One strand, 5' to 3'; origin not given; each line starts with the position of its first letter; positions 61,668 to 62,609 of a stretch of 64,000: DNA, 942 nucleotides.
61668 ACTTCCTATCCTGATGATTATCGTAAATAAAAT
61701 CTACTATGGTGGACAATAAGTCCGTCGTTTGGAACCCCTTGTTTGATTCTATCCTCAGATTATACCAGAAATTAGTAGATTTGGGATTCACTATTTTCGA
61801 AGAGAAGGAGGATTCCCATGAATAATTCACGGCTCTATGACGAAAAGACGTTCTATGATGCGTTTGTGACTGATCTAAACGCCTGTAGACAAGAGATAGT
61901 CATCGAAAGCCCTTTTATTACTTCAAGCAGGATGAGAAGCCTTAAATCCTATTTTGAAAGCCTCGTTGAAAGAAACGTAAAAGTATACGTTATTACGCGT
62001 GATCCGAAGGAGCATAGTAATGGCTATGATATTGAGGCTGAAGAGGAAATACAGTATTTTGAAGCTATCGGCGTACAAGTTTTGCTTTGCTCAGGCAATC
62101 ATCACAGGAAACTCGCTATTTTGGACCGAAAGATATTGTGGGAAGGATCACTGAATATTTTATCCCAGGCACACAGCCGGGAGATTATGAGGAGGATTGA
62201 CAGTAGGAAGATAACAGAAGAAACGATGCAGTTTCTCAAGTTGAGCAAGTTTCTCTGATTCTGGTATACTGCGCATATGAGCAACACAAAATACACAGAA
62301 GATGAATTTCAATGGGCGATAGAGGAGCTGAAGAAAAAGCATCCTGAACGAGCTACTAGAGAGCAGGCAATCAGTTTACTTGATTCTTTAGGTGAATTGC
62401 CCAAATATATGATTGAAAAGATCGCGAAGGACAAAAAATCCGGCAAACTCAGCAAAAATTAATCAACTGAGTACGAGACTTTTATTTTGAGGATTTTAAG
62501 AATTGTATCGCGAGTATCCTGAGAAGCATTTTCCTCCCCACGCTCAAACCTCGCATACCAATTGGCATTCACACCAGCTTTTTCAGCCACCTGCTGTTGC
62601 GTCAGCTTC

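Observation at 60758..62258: Duplicated leader-ORF modules: a conserved 39-46-aa ORF precedes two different hydrolase genes (HExxH peptidase-like and PLD/Nuc nuclease)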

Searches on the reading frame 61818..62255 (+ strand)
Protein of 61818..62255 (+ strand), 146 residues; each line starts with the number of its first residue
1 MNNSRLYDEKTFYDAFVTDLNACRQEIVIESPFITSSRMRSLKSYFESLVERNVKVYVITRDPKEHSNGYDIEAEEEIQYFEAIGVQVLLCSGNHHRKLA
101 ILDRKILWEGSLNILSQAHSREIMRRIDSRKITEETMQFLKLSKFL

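Call 6: search_protein_families(library=pfam, proteins=[window:61818-62255:+], max_evalue=1)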
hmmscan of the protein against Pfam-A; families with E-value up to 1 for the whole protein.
window:61818-62255:+ (146 aa): 2 families
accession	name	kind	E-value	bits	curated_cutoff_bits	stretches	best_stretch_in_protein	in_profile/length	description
PF13091.12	PLDc_2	-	1.1e-12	48.4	27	1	18-138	3-126/132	PLD-like domain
PF00578.27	AhpC-TSA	-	0.18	12.2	26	0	37-66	43-72/124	AhpC/TSA family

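Call 7: search_protein_families(library=padloc, proteins=[window:61818-62255:+], max_evalue=1)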
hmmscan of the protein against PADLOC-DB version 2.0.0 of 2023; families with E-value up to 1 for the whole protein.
window:61818-62255:+ (146 aa): 5 families
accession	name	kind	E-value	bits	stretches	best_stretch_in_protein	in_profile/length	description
PDLC03924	MkoC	-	2e-12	44.1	1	8-134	989-1118/1136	-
PDLC03922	MkoB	-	5e-06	24.1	1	19-124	319-426/610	-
PDLC02614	DrmC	-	3.3e-05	21.7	1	21-116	31-122/153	DrmC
PDLC02588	DrmC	-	0.015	12.9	1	92-123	190-221/256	DrmC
PDLC03425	REase_II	-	0.019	12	1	11-71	52-110/358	Type II restriction enzyme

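Call 30: search_protein_families(library=ncbifam, proteins=[window:61818-62255:+], max_evalue=1)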
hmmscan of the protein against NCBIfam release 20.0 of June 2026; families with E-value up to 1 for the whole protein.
window:61818-62255:+ (146 aa): 2 families
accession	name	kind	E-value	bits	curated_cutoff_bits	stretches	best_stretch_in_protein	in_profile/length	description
NF010491.0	PRK13912.1-2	equivalog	0.0071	16.1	225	1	7-120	32-148/180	nuclease NucT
NF045735.1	PaDhStyDPseudo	equivalog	0.2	10.3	850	1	3-45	292-334/483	phenylacetaldehyde dehydrogenase StyD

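Call 31: search_protein_families(library=phrogs, proteins=[window:61818-62255:+], max_evalue=0.1)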
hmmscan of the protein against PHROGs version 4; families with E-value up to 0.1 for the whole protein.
window:61818-62255:+ (146 aa): 1 family
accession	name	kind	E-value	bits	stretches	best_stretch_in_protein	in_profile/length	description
phrog_17878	-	unknown function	0.016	14.9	1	8-117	124-243/483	-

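Call 54: find_homologous_proteins(query=window:61818-62255:+, max_evalue=0.00001)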
Query window:61818-62255:+ (146 aa): 5070 proteins with E <= 0.00001 among 5077 candidates; the best 120 are listed.
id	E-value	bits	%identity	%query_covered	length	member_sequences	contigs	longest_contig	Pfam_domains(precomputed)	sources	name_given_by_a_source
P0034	1.9e-89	315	100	100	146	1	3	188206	PF13091.13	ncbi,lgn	-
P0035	4.3e-83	294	92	100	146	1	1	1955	PF13091.13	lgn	-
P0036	4.7e-82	291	91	100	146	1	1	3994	PF13091.13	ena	-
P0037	1.9e-80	285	89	100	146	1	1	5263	PF13091.13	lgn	-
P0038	4.0e-77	275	85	100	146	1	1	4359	PF13091.13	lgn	-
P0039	3.3e-71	256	82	98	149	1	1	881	PF13091.13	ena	-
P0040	1.1e-68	247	77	100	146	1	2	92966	PF13091.13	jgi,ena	-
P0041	1.2e-68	247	74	100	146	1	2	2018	PF13091.13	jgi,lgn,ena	-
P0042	4.2e-68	245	77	100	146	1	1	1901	PF13091.13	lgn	-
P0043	9.7e-68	244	75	100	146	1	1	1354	PF13091.13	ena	-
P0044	3.1e-66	239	71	100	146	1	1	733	PF13091.13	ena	-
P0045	1.1e-65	238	72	100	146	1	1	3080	PF13091.13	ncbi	-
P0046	1.4e-65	237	73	100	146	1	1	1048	PF13091.13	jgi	jgi:phosphatidylserine/phosphatidylglycerophosphate/cardiolipin synthase-like enzyme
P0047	2.2e-65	237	72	100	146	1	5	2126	PF13091.13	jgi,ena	-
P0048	2.7e-65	236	71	100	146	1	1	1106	PF13091.13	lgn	-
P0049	5.4e-65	235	71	100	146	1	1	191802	PF13091.13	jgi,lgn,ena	-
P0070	1.1e-61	225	66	100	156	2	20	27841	PF13091.13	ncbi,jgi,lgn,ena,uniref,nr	ncbi:MAG: hypothetical protein A2782_02030 [Candidatus Blackburnbacteria bacterium RIFCSPHIGHO2_01_F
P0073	2.6e-61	223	69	100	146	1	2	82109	PF13091.13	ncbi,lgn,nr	ncbi:hypothetical protein HY025_02195 [Candidatus Daviesbacteria bacterium]|nr:hypothetical protein 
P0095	2.3e-59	217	64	100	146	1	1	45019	PF13091.13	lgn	-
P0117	3.6e-58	213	65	100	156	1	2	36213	PF13091.13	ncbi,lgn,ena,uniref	ncbi:MAG TPA: phospholipase D-like domain-containing protein [Candidatus Wunengus sp. YC60]|uniref:p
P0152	6.3e-57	209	65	99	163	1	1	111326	PF13091.13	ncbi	ncbi:MAG: phospholipase D-like domain-containing protein [bacterium]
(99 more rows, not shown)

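Call 55: find_encoding_contigs(protein=P0034, flank=10000, max_places=3)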
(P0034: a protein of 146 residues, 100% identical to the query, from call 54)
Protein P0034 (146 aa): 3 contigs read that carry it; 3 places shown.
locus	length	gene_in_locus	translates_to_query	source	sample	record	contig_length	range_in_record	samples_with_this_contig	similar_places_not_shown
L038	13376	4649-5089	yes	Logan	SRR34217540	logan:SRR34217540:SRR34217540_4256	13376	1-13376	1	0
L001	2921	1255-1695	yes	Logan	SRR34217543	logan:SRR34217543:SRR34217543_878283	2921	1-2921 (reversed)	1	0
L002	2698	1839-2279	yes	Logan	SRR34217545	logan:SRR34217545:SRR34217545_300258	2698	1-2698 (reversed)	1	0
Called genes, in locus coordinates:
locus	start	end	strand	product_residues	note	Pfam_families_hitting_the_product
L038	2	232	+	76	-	?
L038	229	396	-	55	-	-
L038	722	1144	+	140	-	-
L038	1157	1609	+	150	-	-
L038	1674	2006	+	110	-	-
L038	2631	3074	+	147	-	-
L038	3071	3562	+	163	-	-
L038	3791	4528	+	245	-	-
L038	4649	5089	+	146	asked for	PF13091:PLDc_2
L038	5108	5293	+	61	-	-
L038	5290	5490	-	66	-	PF13560:HTH_31, PF12844:HTH_19, PF01381:HTH_3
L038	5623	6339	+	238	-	-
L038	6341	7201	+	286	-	PF00069:Pkinase, PF01636:APH (faint), PF07714:PK_Tyr_Ser-Thr, PF03109:ABC1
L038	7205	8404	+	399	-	-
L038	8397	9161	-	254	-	-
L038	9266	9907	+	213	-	-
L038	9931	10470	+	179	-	-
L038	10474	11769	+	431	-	-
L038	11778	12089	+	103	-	-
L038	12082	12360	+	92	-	-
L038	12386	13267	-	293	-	PF13814:Replic_Relax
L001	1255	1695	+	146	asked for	PF13091:PLDc_2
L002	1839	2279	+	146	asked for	PF13091:PLDc_2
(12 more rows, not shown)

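Call 56: find_encoding_contigs(protein=P0049, flank=6000, max_places=1)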
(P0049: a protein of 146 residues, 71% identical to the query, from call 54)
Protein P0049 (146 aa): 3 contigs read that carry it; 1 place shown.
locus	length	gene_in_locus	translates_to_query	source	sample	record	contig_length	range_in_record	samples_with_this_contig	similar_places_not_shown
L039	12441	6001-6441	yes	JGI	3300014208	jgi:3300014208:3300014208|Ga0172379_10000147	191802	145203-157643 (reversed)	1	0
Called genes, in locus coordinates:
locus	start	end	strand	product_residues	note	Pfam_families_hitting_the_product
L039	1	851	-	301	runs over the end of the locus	PF01636:APH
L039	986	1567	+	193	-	-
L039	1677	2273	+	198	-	-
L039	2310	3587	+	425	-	PF08245:Mur_ligase_M, PF08353:MurT_C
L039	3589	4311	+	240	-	PF07685:GATase_3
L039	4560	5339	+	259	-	-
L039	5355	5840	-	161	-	PF04167:DUF402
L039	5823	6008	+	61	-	-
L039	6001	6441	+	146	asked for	PF13091:PLDc_2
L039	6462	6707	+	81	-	PF26604:CBU_0592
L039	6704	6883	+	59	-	-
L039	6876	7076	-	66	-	PF13560:HTH_31, PF12844:HTH_19, PF01381:HTH_3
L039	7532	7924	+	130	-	-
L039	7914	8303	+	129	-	-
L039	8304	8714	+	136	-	-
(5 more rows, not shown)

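Call 57: find_encoding_contigs(protein=P0117, flank=6000, max_places=1)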
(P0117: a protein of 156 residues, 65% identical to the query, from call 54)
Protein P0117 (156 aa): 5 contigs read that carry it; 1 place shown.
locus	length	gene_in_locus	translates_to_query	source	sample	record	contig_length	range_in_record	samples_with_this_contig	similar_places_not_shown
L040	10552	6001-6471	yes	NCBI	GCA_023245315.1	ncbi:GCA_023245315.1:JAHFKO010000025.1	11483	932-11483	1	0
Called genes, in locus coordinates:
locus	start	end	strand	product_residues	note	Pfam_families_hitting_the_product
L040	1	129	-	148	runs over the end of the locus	PF02643:DUF192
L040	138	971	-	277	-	PF00348:polyprenyl_synt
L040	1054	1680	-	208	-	-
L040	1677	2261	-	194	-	-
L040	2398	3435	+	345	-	PF13535:ATP-grasp_4 (faint), PF02786:CPSase_L_D2 (faint), PF07478:Dala_Dala_lig_C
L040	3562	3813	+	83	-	PF01541:GIY-YIG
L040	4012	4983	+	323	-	PF01522:Polysacc_deac_1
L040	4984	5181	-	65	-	-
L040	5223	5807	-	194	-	-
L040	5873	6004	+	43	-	-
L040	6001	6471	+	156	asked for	PF13091:PLDc_2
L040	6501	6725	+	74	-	-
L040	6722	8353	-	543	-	-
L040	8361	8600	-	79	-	PF01381:HTH_3 (weak)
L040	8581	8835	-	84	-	PF13560:HTH_31, PF01381:HTH_3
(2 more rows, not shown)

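Call 58: find_encoding_contigs(protein=P0152, flank=6000, max_places=1)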
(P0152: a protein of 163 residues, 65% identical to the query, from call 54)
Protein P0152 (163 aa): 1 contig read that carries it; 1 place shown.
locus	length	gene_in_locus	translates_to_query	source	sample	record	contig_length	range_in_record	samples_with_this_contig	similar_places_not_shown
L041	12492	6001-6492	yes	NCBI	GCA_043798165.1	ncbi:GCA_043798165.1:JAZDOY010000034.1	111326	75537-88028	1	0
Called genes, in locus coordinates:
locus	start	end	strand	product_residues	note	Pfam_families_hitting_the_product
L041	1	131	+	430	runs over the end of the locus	PF00670:AdoHcyase_NAD (weak), PF02826:2-Hacid_dh_C (weak)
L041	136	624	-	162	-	PF00293:NUDIX, PF14815:NUDIX_4 (weak)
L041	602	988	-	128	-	PF01592:NifU_N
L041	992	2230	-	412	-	PF00266:Aminotran_5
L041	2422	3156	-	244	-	PF00696:AA_kinase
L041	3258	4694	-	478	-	PF02310:B12-binding, PF04055:Radical_SAM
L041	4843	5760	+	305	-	-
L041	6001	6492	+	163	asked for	PF13091:PLDc_2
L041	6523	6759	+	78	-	-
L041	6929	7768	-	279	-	PF19420:DDAH_eukar, PF02274:ADI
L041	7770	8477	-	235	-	PF00005:ABC_tran, PF13304:AAA_21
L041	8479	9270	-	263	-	PF00528:BPD_transp_1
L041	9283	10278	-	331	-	PF13379:NMT1_2, PF09084:NMT1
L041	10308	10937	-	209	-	PF01551:Peptidase_M23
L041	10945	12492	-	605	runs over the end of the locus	PF01935:DUF87, PF19044:P-loop_TraG, PF12846:AAA_10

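Call 68: search_protein_families(library=pfam, proteins=[L038:7205-8401:+, L038:10474-11766:+, L038:8400-9161:-], max_evalue=0.01)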
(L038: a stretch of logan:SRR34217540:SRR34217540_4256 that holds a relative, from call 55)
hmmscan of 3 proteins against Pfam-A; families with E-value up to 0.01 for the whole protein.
L038:7205-8401:+ (399 aa): 0 families

L038:10474-11766:+ (431 aa): 6 families
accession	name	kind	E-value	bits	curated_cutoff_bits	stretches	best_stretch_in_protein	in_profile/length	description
PF13181.12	TPR_8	-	2.6e-05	24.5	25.7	1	85-115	2-32/34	Tetratricopeptide repeat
PF13174.12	TPR_6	-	0.00061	20.7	26.3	1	85-112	1-28/33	Tetratricopeptide repeat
PF07719.23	TPR_2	-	0.0018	18.7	27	1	85-116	2-33/34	Tetratricopeptide repeat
PF13428.12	TPR_14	-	0.0036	18.3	23.5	0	85-112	2-29/44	Tetratricopeptide repeat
PF13176.12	TPR_7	-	0.0048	17.3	27.9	0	86-115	1-32/36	Tetratricopeptide repeat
PF13424.12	TPR_12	-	0.0062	17.1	30.1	0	85-116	4-35/77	Tetratricopeptide repeat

L038:8400-9161:- (254 aa): 0 families

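Call 73: search_dna_similar(query=window:61818-62255:+, collection=plasmids, mode=protein, max_rows=15)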
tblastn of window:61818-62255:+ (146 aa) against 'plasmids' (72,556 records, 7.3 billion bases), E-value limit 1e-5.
No match.

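Call 74: search_dna_similar(query=window:61818-62255:+, collection=phages, mode=protein, max_rows=10)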
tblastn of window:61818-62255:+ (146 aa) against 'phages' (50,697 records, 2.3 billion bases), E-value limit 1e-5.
No match.

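Call 85: find_encoding_contigs(protein=P0073, flank=9000, max_places=1)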
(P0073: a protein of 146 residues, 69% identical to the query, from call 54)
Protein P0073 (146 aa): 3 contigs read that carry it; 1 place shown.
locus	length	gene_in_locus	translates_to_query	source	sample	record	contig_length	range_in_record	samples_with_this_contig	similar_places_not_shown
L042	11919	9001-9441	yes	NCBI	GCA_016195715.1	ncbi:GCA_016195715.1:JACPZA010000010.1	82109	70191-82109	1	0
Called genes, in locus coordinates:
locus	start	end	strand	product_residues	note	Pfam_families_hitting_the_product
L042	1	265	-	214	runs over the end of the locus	PF01797:Y1_Tnp (weak)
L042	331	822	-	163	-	-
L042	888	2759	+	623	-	PF01841:Transglut_core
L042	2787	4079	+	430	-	PF01541:GIY-YIG, PF27096:UvrC_M, PF08459:UvrC_RNaseH_dom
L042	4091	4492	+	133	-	PF04020:Phage_holin_4_2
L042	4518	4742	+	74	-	PF03840:SecG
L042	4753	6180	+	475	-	PF00496:SBP_bac_5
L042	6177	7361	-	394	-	PF01406:tRNA-synt_1e, PF09334:tRNA-synt_1g (faint), PF00133:tRNA-synt_1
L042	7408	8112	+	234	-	PF02585:PIG-L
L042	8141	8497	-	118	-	-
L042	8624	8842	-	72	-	-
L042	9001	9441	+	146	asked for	PF13091:PLDc_2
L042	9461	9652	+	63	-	-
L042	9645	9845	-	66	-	PF13560:HTH_31, PF12844:HTH_19, PF13413:HTH_25 (weak), PF01381:HTH_3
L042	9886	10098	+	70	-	-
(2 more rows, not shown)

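Call 86: find_encoding_contigs(protein=P0095, flank=9000, max_places=1)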
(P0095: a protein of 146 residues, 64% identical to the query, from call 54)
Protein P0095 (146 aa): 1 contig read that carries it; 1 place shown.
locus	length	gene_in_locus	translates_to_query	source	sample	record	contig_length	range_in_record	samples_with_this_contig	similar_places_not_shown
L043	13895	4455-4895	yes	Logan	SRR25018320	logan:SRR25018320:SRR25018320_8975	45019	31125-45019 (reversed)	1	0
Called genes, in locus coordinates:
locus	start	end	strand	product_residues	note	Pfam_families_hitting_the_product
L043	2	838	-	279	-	?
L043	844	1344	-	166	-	-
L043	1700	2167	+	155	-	PF13565:HTH_32 (faint), PF13384:HTH_23, PF13551:HTH_29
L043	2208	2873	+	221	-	-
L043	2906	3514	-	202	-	PF04892:VanZ-LLP1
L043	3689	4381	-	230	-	-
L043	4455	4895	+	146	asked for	PF13091:PLDc_2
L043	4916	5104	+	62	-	-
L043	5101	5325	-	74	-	PF13560:HTH_31, PF12844:HTH_19, PF01381:HTH_3, PF13443:HTH_26 (weak)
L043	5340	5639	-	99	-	PF05154:TM2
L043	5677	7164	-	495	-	-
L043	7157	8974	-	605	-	PF13676:TIR_2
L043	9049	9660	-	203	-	PF01551:Peptidase_M23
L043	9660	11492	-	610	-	PF01935:DUF87, PF12846:AAA_10, PF19044:P-loop_TraG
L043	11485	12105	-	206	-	PF26593:TraC-like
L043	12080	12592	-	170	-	-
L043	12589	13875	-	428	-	PF18895:T4SS_pilin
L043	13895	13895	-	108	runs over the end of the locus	PF04956:TrbC, PF18895:T4SS_pilin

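Call 87: find_encoding_contigs(protein=P0070, flank=9000, max_places=2)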
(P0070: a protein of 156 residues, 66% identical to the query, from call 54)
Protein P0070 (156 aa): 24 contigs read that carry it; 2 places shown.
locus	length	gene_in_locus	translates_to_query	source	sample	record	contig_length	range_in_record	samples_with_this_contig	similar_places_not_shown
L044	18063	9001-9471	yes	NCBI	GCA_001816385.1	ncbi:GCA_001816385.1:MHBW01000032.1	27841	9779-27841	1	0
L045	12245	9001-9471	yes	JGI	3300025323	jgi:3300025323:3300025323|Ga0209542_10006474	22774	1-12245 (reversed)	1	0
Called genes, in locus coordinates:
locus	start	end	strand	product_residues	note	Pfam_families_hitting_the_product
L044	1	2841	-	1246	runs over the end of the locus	PF19077:Big_13 (weak), PF00041:fn3 (weak), PF16656:Pur_ac_phosph_N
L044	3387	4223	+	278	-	PF02498:Bro-N (weak)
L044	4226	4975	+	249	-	-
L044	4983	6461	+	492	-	PF05970:PIF1, PF13604:AAA_30, PF00580:UvrD-helicase (weak), PF13245:AAA_19, PF01443:Viral_helicase1 (faint), PF13538:UvrD_C_2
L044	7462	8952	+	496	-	PF00239:Resolvase, PF07508:Recombinase, PF13408:Zn_ribbon_recom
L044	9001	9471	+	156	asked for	PF13091:PLDc_2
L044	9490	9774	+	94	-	-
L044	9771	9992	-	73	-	PF13560:HTH_31, PF12844:HTH_19, PF01381:HTH_3, PF13443:HTH_26 (weak)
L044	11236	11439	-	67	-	-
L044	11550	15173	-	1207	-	PF10102:DUF2341, PF13385:Laminin_G_3, PF19077:Big_13 (weak), PF00041:fn3 (weak), PF16656:Pur_ac_phosph_N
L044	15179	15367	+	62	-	-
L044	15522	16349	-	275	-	PF02498:Bro-N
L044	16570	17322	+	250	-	PF07508:Recombinase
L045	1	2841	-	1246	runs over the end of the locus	PF19077:Big_13 (weak), PF00041:fn3 (weak), PF16656:Pur_ac_phosph_N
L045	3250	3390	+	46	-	-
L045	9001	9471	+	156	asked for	PF13091:PLDc_2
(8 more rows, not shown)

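Call 90: search_solved_structures(query=window:61818-62255:+, max_evalue=0.01)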
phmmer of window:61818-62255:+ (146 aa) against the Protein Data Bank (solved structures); distinct sequences matched with E-value up to 0.01: 0.

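Call 97: predict_structure(alignment_id=A7)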
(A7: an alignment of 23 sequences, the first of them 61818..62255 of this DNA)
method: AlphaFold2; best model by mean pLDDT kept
length: 146 residues; sequences in the alignment: 23
mean_pLDDT: 90.8   pTM: 0.85
mean pLDDT of the five models: 90.8, 89.1, 84.4, 84.4, 83.9
residues with pLDDT >= 90: 101; 70-90: 41; 50-70: 4; < 50: 0
segments of 3 or more residues with pLDDT < 50: none
pLDDT, mean of each block of 10 residues (from residue 1): 85 96 96 89 95 96 83 90 95 87 96 85 94 93 74
secondary structure, 60 per line:
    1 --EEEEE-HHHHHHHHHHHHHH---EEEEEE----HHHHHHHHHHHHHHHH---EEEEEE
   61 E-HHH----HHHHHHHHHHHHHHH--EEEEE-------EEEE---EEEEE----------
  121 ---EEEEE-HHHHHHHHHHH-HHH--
elements in order: E3-7 H9-22 E26-31 H36-51 E55-61 H70-84 E87-91 E99-102 E106-110 E124-128 H130-140

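Call 99: fold_search(model_id=the predicted structure, library=pdb)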
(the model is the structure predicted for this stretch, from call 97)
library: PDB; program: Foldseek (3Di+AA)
matches with E <= 10: 1466; with E <= 0.001: 117
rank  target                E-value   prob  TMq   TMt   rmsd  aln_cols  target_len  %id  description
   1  6ehi_A                2.6e-10  1.00  0.74  0.69   3.4       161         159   17  NucT from Helicobacter pylori (released 2018-01-17)
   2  6ehi_D                4.1e-10  1.00  0.74  0.68   3.3       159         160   18  NucT from Helicobacter pylori (released 2018-01-17)
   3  4ggj                  6.1e-10  1.00  0.69  0.62   4.3       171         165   20  Crystal structure of Zucchini from mouse (mZuc / PLD6 / MitoPLD) (released 2012-10-10)
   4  6ehi_B                9.7e-10  1.00  0.72  0.67   3.5       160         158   18  NucT from Helicobacter pylori (released 2018-01-17)
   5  4ggk                  1.9e-09  1.00  0.65  0.59   3.2       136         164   24  Crystal structure of Zucchini from mouse (mZuc / PLD6 / MitoPLD) bound to tungstate (released 2012-10-10)
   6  1byr                  6.5e-09  1.00  0.74  0.71   3.1       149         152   16  CRYSTAL STRUCTURE OF A PHOSPHOLIPASE D FAMILY MEMBER, NUC FROM SALMONELLA TYPHIMURIUM (released 1999-10-19)
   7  4urj_C                1.4e-08  1.00  0.69  0.61   4.6       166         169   16  Crystal structure of human BJ-TSA-9 (released 2014-10-01)
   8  4urj_B                4.1e-08  1.00  0.71  0.62   3.9       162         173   15  Crystal structure of human BJ-TSA-9 (released 2014-10-01)
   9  7svp_A                1.2e-07  1.00  0.75  0.22   5.4       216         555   11  Structure of compound 34 bound to human Phospholipase D2 catalytic domain (released 2023-01-25)
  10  5qhm                  1.3e-07  1.00  0.66  0.60   4.3       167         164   12  PanDDA analysis group deposition of models with modelled events (e.g. bound ligands) -- Crystal Structure of human FAM83 (released 2018-12-19)
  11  9vbg_A                1.5e-07  1.00  0.71  0.27   4.8       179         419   13  Cryo-EM structure of human PLD3 apo form (released 2025-12-24)
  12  6ohr_D                1.6e-07  1.00  0.77  0.22   4.7       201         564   11  Structure of compound 5 bound human Phospholipase D1 catalytic domain (released 2020-02-19)
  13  4urj_A                1.7e-07  1.00  0.70  0.62   3.6       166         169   16  Crystal structure of human BJ-TSA-9 (released 2014-10-01)
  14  9fhk_A                1.7e-07  1.00  0.70  0.33   4.1       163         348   13  Structure of the F13 protein of Vaccinia virus (P21 crystal form) (released 2025-03-12)
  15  9vbh_A                2.0e-07  1.00  0.69  0.26   3.6       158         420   15  Cryo-EM structure of human PLD3 bound to ssDNA (poly(T)) (released 2025-12-24)
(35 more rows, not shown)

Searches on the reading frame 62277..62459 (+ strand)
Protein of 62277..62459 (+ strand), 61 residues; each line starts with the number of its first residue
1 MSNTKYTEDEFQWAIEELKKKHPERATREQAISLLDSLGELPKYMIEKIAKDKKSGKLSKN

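Call 6: search_protein_families(library=pfam, proteins=[window:62277-62459:+], max_evalue=1)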
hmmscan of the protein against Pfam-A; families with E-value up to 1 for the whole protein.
window:62277-62459:+ (61 aa): 0 families

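Call 7: search_protein_families(library=padloc, proteins=[window:62277-62459:+], max_evalue=1)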
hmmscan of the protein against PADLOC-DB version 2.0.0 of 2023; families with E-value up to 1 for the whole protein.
window:62277-62459:+ (61 aa): 0 families

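Call 30: search_protein_families(library=ncbifam, proteins=[window:62277-62459:+], max_evalue=1)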
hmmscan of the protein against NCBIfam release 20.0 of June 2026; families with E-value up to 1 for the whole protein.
window:62277-62459:+ (61 aa): 0 families

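Call 31: search_protein_families(library=phrogs, proteins=[window:62277-62459:+], max_evalue=0.1)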
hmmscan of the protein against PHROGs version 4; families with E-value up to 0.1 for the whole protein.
window:62277-62459:+ (61 aa): 0 families
